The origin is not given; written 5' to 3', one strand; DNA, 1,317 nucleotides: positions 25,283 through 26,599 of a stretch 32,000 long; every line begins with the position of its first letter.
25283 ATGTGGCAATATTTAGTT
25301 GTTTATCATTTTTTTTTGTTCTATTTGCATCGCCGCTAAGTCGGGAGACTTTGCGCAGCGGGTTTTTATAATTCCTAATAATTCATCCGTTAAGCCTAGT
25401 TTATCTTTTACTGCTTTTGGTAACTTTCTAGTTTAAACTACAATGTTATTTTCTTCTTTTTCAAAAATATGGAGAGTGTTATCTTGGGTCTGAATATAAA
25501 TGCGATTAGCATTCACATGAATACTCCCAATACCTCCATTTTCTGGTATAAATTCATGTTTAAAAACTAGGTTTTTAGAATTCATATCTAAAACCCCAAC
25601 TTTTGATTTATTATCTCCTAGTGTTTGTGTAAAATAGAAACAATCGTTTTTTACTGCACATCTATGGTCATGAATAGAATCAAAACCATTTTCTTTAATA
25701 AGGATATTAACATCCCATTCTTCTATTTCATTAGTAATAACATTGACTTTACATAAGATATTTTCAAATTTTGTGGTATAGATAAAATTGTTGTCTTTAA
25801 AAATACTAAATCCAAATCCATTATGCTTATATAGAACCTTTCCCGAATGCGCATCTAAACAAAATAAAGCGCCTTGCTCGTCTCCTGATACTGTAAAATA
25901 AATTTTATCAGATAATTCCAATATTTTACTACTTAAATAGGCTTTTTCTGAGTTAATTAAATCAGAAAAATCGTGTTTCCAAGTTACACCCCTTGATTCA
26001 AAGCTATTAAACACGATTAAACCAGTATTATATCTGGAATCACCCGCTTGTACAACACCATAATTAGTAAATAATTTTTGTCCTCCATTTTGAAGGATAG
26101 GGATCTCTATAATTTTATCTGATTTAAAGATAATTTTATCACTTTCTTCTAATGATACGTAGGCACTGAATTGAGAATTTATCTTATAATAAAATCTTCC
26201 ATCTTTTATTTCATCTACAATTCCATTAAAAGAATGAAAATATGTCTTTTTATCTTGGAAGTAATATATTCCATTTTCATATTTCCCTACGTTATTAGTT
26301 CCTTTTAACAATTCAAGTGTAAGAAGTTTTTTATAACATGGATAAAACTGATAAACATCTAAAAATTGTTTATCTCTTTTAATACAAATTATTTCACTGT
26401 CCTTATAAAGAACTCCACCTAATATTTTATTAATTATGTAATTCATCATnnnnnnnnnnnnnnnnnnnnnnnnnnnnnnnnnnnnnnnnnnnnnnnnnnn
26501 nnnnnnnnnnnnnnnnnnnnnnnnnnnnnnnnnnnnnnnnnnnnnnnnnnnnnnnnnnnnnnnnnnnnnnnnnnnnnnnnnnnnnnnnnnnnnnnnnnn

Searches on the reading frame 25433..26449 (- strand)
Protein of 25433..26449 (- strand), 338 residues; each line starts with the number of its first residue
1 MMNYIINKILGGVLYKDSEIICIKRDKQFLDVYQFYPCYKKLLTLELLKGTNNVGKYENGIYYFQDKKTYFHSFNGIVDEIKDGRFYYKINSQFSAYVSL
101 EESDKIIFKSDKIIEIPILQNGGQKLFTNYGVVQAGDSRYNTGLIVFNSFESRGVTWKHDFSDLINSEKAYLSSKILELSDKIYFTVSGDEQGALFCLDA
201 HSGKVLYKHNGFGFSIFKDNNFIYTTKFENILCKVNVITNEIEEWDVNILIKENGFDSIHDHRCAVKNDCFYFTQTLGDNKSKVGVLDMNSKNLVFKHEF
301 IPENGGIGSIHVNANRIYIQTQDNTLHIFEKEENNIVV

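Call 5: search_protein_families(library=pfam, proteins=[window:25433-26449:-], max_evalue=0.01)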
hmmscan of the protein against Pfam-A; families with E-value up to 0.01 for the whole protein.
window:25433-26449:- (338 aa): 2 families
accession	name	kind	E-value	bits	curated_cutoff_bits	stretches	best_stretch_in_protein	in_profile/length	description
PF13570.13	Beta-prop_ACSF4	-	0.0024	17.7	133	0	155-330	167-328/329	Beta-alanine-activating enzyme, beta-propeller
PF13360.13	PQQ_2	-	0.0082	16.3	27.6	0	155-208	15-58/233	Outer membrane protein assembly factor BamB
